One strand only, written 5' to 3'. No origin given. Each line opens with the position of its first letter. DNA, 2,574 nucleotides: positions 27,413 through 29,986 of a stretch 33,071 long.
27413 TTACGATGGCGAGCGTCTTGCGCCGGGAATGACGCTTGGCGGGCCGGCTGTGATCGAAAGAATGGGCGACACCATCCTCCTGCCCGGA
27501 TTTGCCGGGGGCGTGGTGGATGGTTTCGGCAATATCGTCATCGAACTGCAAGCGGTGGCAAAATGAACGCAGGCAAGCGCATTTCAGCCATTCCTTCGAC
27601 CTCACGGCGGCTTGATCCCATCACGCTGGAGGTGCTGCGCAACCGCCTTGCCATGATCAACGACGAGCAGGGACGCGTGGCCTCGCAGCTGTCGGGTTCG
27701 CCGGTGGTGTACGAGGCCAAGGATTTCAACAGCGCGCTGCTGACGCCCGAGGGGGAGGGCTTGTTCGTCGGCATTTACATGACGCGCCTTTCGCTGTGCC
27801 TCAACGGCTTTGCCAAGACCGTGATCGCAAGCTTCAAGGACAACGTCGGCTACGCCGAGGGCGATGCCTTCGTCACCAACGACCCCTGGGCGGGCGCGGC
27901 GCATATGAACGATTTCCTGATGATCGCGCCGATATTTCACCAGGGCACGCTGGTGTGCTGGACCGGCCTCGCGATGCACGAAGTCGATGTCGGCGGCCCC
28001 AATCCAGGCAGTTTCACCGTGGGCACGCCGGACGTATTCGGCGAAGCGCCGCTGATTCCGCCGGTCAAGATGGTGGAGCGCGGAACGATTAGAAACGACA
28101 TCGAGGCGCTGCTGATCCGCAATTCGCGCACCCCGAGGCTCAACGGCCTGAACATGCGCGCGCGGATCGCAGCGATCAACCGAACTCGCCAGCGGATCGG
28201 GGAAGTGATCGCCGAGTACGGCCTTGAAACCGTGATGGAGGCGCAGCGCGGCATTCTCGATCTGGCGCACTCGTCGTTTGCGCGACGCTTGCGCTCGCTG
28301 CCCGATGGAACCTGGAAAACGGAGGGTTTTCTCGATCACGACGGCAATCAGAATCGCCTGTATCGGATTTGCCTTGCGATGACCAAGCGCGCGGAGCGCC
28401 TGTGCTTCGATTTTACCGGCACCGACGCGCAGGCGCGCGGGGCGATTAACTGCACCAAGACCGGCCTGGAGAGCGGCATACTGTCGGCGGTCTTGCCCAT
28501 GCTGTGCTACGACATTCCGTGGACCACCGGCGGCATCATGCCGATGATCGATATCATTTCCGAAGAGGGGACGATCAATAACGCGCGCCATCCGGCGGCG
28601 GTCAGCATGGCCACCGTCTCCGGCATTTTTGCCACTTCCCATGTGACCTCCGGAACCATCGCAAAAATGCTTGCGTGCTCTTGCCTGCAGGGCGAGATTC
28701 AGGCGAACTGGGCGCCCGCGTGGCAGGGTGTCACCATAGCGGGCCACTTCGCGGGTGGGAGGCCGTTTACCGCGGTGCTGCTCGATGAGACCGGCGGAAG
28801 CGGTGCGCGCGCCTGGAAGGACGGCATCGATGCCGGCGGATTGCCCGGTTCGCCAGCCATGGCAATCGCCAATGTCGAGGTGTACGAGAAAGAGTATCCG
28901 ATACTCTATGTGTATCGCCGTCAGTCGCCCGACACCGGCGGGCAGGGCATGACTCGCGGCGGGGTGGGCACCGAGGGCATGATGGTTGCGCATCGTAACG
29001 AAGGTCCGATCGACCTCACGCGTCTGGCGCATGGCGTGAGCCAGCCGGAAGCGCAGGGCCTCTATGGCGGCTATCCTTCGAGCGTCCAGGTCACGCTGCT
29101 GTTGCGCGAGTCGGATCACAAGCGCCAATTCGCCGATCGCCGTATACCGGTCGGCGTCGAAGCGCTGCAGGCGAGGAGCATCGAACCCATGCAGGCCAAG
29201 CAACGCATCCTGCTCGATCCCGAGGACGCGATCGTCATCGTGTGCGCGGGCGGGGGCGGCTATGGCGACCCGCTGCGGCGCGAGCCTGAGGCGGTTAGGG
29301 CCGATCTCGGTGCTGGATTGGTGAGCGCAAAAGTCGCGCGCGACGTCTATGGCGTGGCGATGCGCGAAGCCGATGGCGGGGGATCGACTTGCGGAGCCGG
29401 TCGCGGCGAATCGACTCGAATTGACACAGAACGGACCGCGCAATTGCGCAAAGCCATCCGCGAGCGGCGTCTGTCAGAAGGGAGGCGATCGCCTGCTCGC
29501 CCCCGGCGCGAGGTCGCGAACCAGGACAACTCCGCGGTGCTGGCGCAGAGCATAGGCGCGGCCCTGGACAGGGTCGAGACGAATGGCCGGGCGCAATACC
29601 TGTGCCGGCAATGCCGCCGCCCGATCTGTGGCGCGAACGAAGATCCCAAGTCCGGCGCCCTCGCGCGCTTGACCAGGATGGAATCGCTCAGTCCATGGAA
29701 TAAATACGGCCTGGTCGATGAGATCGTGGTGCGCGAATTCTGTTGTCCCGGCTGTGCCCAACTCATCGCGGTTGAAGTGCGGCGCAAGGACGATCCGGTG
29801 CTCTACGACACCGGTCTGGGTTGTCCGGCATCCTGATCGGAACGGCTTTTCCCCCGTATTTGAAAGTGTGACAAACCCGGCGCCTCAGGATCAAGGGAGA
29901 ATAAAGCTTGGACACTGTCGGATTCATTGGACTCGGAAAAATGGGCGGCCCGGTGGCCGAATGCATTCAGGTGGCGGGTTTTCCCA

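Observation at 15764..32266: Candidate undescribed catabolic module: Ltp2-like aldolase-DUF35-CoA-transferase operon divergent from a biotin-less carboxyltransferase and an acetone-carboxylase-like HyuA/HyuB-gamma enzyme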

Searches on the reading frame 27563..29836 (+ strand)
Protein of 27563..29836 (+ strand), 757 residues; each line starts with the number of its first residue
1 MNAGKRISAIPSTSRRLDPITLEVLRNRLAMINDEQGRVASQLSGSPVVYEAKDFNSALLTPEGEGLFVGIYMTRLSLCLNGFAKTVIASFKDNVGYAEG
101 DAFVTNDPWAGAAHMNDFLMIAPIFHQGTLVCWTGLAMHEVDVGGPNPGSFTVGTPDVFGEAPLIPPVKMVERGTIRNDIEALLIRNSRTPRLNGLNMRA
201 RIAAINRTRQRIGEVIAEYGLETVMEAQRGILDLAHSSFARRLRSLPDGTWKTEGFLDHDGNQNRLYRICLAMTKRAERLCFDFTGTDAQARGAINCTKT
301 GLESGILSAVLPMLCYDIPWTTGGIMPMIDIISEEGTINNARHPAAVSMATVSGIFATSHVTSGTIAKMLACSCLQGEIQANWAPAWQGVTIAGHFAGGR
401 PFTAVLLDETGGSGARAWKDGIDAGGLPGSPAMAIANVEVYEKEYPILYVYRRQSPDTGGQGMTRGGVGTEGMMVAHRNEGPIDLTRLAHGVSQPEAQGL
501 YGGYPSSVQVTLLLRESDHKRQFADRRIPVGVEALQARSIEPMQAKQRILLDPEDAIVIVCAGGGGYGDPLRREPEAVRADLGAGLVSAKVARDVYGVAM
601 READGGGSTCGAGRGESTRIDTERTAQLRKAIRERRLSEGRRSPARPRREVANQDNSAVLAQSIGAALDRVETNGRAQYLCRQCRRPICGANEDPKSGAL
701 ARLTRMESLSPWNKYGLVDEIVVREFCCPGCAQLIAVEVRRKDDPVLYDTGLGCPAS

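Call 5: search_protein_families(library=pfam, proteins=[window:27563-29836:+], max_evalue=0.01)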
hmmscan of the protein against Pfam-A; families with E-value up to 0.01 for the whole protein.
window:27563-29836:+ (757 aa): 2 families
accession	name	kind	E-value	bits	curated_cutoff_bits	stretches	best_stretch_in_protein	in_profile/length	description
PF02538.19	Hydantoinase_B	-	7.2e-115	384.8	26.8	1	18-570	1-519/519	Hydantoinase B/oxoprolinase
PF08882.16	Acetone_carb_G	-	0.00049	20.7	21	1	675-750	21-101/113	Acetone carboxylase gamma subunit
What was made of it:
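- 27563..29836 (+): HyuB-type metal subunit fused to a gamma-like CxxC...CPxC zinc ribbon (about residues 655-757). Hydantoinase_B 385 bits and Acetone_carb_G 20.7 bits (call 5).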

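Call 8: search_protein_families(library=ncbifam, proteins=[window:27563-29836:+], max_evalue=0.00001)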
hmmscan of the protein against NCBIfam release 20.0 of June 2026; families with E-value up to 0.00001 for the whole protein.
window:27563-29836:+ (757 aa): 2 families
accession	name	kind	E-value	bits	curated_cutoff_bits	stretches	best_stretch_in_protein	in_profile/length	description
NF050157.1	CapLactmsBetCapB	equivalog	1e-58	199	1000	1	17-603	1-562/577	caprolactamase subunit beta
NF042976.1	AcphenoCarb_ApcD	equivalog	1.8e-58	198.4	1500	1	18-641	30-648/685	acetophenone carboxylase subunit delta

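Call 9: search_solved_structures(query=window:27563-29836:+, max_evalue=0.001)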
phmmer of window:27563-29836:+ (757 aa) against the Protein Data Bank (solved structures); distinct sequences matched with E-value up to 0.001: 5.
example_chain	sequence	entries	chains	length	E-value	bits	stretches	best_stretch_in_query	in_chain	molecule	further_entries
5l9w_A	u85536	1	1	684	1.1e-50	175.8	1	51-599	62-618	Acetophenone carboxylase delta subunit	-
6yra_B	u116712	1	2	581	4.7e-45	157.1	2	16-471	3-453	Hydantoinase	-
7hk5_A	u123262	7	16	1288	1.3e-40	142.5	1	10-348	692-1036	N-methylhydantoinase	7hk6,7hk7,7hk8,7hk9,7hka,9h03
5svb_A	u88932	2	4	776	5e-37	130.6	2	15-258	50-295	Acetone carboxylase alpha subunit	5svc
5m45_A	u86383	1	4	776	1e-36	129.6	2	15-258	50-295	Acetone carboxylase alpha subunit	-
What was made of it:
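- HyuB scores highest against the acetophenone carboxylase subunit (176 bits, call 9).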

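Call 11: find_homologous_proteins(query=window:27563-29836:+, max_evalue=1e-20)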
Query window:27563-29836:+ (757 aa): 747 proteins with E <= 1e-20 among 8000 candidates; the best 120 are listed.
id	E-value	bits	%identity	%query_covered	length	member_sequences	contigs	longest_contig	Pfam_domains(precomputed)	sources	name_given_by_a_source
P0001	0.0e+0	1729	100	100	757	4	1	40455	PF02538.20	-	-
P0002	0.0e+0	1425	84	99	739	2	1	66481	PF02538.20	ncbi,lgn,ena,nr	ncbi:MAG: hydantoinase B/oxoprolinase family protein [Betaproteobacteria bacterium]|nr:hydantoinase 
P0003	0.0e+0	1425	84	99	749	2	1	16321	PF02538.20,PF08882.17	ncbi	-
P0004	0.0e+0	1384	82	99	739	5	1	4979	PF02538.20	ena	-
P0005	0.0e+0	1356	81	99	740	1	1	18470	PF02538.20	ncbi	ncbi:MAG: hydantoinase B/oxoprolinase family protein [Burkholderiales bacterium]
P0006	0.0e+0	1302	78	98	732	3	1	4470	PF02538.20,PF08882.17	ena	-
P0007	0.0e+0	1300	78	98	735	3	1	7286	PF02538.20,PF08882.17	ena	-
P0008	0.0e+0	1279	77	97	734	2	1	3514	PF02538.20,PF08882.17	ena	-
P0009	0.0e+0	1269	77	97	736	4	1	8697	PF02538.20,PF08882.17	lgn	-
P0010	0.0e+0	1227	73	97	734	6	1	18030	PF02538.20,PF08882.17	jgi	jgi:N-methylhydantoinase B/oxoprolinase/acetone carboxylase alpha subunit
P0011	0.0e+0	1222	74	97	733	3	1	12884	PF02538.20,PF08882.17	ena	-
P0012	0.0e+0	1213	72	98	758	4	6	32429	PF02538.20,PF08882.17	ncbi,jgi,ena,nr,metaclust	ncbi:MAG: hypothetical protein A3G27_14345 [Betaproteobacteria bacterium RIFCSPLOWO2_12_FULL_66_14]|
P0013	0.0e+0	1203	72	97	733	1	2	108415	PF02538.20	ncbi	-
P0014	0.0e+0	1202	71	97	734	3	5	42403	PF02538.20,PF08882.17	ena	-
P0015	0.0e+0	1168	71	97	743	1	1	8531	PF02538.20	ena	-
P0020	0.0e+0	1145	69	97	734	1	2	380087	PF02538.20,PF08882.17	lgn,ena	-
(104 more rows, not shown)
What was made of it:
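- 27563..29836 (+): Most of the 120 listed relatives are about 720-770 aa (call 11).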

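Call 12: find_encoding_contigs(protein=P0002, flank=10000, max_places=2)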
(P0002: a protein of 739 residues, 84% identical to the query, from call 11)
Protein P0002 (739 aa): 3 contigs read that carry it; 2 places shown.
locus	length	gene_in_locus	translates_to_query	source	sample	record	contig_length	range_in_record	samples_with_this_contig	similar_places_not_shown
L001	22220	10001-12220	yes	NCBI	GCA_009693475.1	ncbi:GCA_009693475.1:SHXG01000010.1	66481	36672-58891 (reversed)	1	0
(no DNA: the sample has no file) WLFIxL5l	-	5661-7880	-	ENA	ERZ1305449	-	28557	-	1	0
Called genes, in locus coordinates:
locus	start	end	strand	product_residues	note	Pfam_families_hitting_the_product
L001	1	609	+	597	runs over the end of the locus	PF02771:Acyl-CoA_dh_N, PF02770:Acyl-CoA_dh_M, PF00441:Acyl-CoA_dh_1, PF08028:Acyl-CoA_dh_2 (weak), PF22924:ACOX_C_alpha1 (weak), PF12806:Acyl-CoA_dh_C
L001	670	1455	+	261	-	PF00561:Abhydrolase_1, PF12146:Hydrolase_4, PF12697:Abhydrolase_6, PF07859:Abhydrolase_3 (faint), PF03096:Ndr (weak)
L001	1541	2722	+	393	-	PF00296:Bac_luciferase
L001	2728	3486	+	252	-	PF00106:adh_short, PF08659:KR, PF01370:Epimerase, PF13561:adh_short_C2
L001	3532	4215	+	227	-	PF01177:Asp_Glu_race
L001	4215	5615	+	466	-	PF00890:FAD_binding_2, PF01266:DAO, PF03486:HI0933_like, PF07992:Pyr_redox_2 (weak), PF12831:FAD_oxidored, PF13738:Pyr_redox_3 (faint)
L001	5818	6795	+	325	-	PF03401:TctC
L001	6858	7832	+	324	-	PF03401:TctC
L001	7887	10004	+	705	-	PF05378:Hydant_A_N, PF01968:Hydantoinase_A, PF19278:Hydant_A_C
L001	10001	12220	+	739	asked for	PF02538:Hydantoinase_B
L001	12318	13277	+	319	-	PF02826:2-Hacid_dh_C (weak), PF03446:NAD_binding_2, PF03807:F420_oxidored (weak), PF14833:NAD_binding_11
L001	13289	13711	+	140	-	PF07366:SnoaL, PF12680:SnoaL_2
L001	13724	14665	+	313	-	PF01073:3Beta_HSD, PF01370:Epimerase, PF02719:Polysacc_synt_2, PF04321:RmlD_sub_bind, PF13460:NAD_binding_10, PF16363:GDP_Man_Dehyd, PF07993:NAD_binding_4 (faint)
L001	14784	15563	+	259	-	PF07317:PilZN, PF07238:PilZ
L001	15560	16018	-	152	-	PF14539:DUF4442 (weak), PF03061:4HBT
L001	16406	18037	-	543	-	PF00890:FAD_binding_2 (faint), PF01266:DAO (faint), PF13450:NAD_binding_8 (weak), PF21162:ETFQO_UQ-bd, PF05187:Fer4_ETF_QO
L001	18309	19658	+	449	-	PF01144:CoA_trans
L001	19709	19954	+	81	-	-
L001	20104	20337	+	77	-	PF04014:MazE_antitoxin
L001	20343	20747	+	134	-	PF01850:PIN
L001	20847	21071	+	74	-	-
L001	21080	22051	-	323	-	PF03401:TctC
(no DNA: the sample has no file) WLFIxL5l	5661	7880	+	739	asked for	PF02538:Hydantoinase_B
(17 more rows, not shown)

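Call 13: find_encoding_contigs(protein=P0013, flank=10000, max_places=2)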
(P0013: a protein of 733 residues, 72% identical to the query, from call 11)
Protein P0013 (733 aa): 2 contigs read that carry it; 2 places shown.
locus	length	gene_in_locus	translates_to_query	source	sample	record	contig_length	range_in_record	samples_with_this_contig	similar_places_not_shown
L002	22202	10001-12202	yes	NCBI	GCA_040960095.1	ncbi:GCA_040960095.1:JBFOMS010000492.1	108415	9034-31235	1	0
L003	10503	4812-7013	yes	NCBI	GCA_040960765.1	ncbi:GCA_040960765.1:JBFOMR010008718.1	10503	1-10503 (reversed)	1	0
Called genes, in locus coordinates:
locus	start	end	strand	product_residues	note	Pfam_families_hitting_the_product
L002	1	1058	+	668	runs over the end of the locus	PF02538:Hydantoinase_B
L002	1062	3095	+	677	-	PF05378:Hydant_A_N, PF01968:Hydantoinase_A, PF19278:Hydant_A_C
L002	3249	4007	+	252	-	PF00005:ABC_tran, PF13304:AAA_21 (weak), PF12399:BCA_ABC_TP_C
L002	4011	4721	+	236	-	PF13555:AAA_29 (faint), PF00005:ABC_tran, PF13304:AAA_21 (weak)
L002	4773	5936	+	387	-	PF13433:Peripla_BP_5, PF13458:Peripla_BP_6, PF01094:ANF_receptor, PF13433:Peripla_BP_5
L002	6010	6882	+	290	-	PF02653:BPD_transp_2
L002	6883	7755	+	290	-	PF02653:BPD_transp_2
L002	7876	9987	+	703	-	PF05378:Hydant_A_N, PF01968:Hydantoinase_A, PF19278:Hydant_A_C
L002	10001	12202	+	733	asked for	PF02538:Hydantoinase_B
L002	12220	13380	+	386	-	PF00465:Fe-ADH, PF13685:Fe-ADH_2 (faint), PF25137:ADH_Fe_C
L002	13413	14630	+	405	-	PF00083:Sugar_tr (weak), PF07690:MFS_1, PF13347:MFS_2 (faint), PF06779:MFS_4, PF07690:MFS_1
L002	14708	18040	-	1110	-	PF17158:MASE4, PF17159:MASE3 (weak), PF01590:GAF, PF13185:GAF_2, PF01590:GAF, PF13185:GAF_2, PF00990:GGDEF, PF00563:EAL, +1 more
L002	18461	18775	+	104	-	-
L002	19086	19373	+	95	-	PF00166:Cpn10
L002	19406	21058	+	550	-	PF00118:Cpn60_TCP1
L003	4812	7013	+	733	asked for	PF02538:Hydantoinase_B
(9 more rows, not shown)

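Call 14: find_encoding_contigs(protein=P0020, flank=10000, max_places=2)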
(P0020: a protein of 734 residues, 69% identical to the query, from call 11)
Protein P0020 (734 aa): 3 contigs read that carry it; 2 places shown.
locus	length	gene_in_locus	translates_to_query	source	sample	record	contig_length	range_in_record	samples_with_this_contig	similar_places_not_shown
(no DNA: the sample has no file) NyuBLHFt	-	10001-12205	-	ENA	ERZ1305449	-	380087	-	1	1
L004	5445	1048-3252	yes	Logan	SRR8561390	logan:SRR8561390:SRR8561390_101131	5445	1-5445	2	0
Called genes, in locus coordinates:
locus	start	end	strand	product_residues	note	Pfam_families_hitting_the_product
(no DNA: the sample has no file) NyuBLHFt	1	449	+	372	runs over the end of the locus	PF00557:Peptidase_M24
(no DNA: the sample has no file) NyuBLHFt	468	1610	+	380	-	PF00557:Peptidase_M24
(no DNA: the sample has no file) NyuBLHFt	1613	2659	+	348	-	PF03480:DctP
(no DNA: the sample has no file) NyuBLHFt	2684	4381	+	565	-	PF00732:GMC_oxred_N, PF00890:FAD_binding_2 (faint), PF01266:DAO (faint), PF07992:Pyr_redox_2 (faint), PF05199:GMC_oxred_C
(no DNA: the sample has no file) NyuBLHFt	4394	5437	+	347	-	PF00355:Rieske, PF19112:VanA_C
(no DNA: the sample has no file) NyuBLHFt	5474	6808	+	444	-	PF03972:MmgE_PrpD_N, PF19305:MmgE_PrpD_C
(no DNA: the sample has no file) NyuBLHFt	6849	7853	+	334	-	PF13379:NMT1_2, PF09084:NMT1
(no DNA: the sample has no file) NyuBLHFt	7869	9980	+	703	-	PF01869:BcrAD_BadFG (weak), PF05378:Hydant_A_N, PF01968:Hydantoinase_A, PF19278:Hydant_A_C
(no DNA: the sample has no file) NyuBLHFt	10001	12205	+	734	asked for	PF02538:Hydantoinase_B, PF08882:Acetone_carb_G (weak)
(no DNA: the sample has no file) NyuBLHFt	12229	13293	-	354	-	PF00296:Bac_luciferase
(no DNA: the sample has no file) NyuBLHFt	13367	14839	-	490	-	PF20695:UbiD_N (weak), PF01977:UbiD, PF20696:UbiD_C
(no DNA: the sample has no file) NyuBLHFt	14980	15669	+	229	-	PF12740:PETase (faint), PF01738:DLH, PF12146:Hydrolase_4 (faint), PF00326:Peptidase_S9 (faint)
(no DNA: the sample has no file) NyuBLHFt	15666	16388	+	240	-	PF02129:Peptidase_S15 (faint), PF01738:DLH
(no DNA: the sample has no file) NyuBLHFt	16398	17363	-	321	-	PF12974:Phosphonate-bd (faint), PF16868:NMT1_3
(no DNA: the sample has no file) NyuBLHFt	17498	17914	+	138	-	-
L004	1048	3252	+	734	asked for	PF02538:Hydantoinase_B, PF08882:Acetone_carb_G (weak)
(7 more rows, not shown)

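Call 15: find_encoding_contigs(protein=P0001, flank=10000, max_places=3)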
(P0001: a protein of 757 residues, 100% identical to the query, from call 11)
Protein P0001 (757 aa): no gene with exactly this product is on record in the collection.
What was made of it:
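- Tried and rejected: Not on record (call 15).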

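Call 16: find_encoding_contigs(protein=P0005, flank=10000, max_places=2)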
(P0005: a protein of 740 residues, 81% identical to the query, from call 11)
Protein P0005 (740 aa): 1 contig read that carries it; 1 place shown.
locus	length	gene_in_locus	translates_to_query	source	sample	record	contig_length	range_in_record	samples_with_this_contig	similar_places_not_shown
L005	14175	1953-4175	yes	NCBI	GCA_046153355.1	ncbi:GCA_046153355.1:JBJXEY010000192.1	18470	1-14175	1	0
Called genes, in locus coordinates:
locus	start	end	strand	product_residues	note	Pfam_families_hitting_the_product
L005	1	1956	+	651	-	PF05378:Hydant_A_N, PF01968:Hydantoinase_A, PF19278:Hydant_A_C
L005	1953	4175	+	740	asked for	PF02538:Hydantoinase_B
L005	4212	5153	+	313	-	PF03446:NAD_binding_2, PF03807:F420_oxidored (weak), PF14833:NAD_binding_11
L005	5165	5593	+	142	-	PF07366:SnoaL, PF12680:SnoaL_2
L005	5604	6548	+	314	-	PF01073:3Beta_HSD, PF01370:Epimerase, PF02719:Polysacc_synt_2 (faint), PF04321:RmlD_sub_bind, PF13460:NAD_binding_10, PF16363:GDP_Man_Dehyd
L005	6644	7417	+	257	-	PF07317:PilZN, PF07238:PilZ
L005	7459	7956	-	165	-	PF14539:DUF4442 (weak), PF03061:4HBT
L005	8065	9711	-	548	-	PF00890:FAD_binding_2 (faint), PF01266:DAO (faint), PF13450:NAD_binding_8 (weak), PF21162:ETFQO_UQ-bd, PF05187:Fer4_ETF_QO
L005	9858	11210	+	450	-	PF01144:CoA_trans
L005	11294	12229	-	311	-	PF03401:TctC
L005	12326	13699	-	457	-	PF22429:HutF_N, PF01979:Amidohydro_1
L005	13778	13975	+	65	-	PF16261:DUF4915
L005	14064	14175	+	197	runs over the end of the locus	PF05685:Uma2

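Call 17: find_encoding_contigs(protein=P0012, flank=10000, max_places=3)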
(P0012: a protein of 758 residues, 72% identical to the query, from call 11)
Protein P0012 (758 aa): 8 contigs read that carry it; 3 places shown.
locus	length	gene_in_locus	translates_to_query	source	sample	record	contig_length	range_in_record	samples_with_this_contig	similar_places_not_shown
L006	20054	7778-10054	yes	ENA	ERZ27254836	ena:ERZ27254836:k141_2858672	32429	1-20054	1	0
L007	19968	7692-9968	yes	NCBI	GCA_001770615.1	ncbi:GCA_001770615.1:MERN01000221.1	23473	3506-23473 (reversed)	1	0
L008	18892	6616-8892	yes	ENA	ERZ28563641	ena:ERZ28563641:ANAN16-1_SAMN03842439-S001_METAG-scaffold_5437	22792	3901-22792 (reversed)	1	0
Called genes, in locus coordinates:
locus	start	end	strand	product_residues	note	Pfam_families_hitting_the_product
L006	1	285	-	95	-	?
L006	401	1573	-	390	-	PF00083:Sugar_tr (faint), PF07690:MFS_1, PF12832:MFS_1_like, PF07690:MFS_1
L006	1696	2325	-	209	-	PF13489:Methyltransf_23, PF13847:Methyltransf_31, PF08241:Methyltransf_11, PF08242:Methyltransf_12, PF13649:Methyltransf_25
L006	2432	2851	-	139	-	-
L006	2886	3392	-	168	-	PF09351:DUF1993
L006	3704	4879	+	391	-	PF08240:ADH_N, PF16912:Glu_dehyd_C, PF00107:ADH_zinc_N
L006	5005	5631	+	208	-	PF00106:adh_short, PF08659:KR (weak), PF13561:adh_short_C2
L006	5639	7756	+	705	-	PF05378:Hydant_A_N, PF01968:Hydantoinase_A, PF19278:Hydant_A_C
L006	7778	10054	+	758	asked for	PF02538:Hydantoinase_B, PF08882:Acetone_carb_G (weak)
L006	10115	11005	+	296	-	PF02653:BPD_transp_2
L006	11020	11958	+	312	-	PF02653:BPD_transp_2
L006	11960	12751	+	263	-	PF00005:ABC_tran, PF13304:AAA_21 (faint), PF12399:BCA_ABC_TP_C (weak)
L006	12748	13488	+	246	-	PF00005:ABC_tran, PF13304:AAA_21 (faint)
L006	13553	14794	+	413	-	PF13433:Peripla_BP_5, PF13458:Peripla_BP_6, PF01094:ANF_receptor (weak)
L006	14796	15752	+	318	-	PF01073:3Beta_HSD, PF01370:Epimerase, PF02719:Polysacc_synt_2, PF04321:RmlD_sub_bind, PF13460:NAD_binding_10, PF16363:GDP_Man_Dehyd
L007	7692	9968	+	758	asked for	PF02538:Hydantoinase_B, PF08882:Acetone_carb_G (weak)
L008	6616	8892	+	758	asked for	PF02538:Hydantoinase_B, PF08882:Acetone_carb_G (weak)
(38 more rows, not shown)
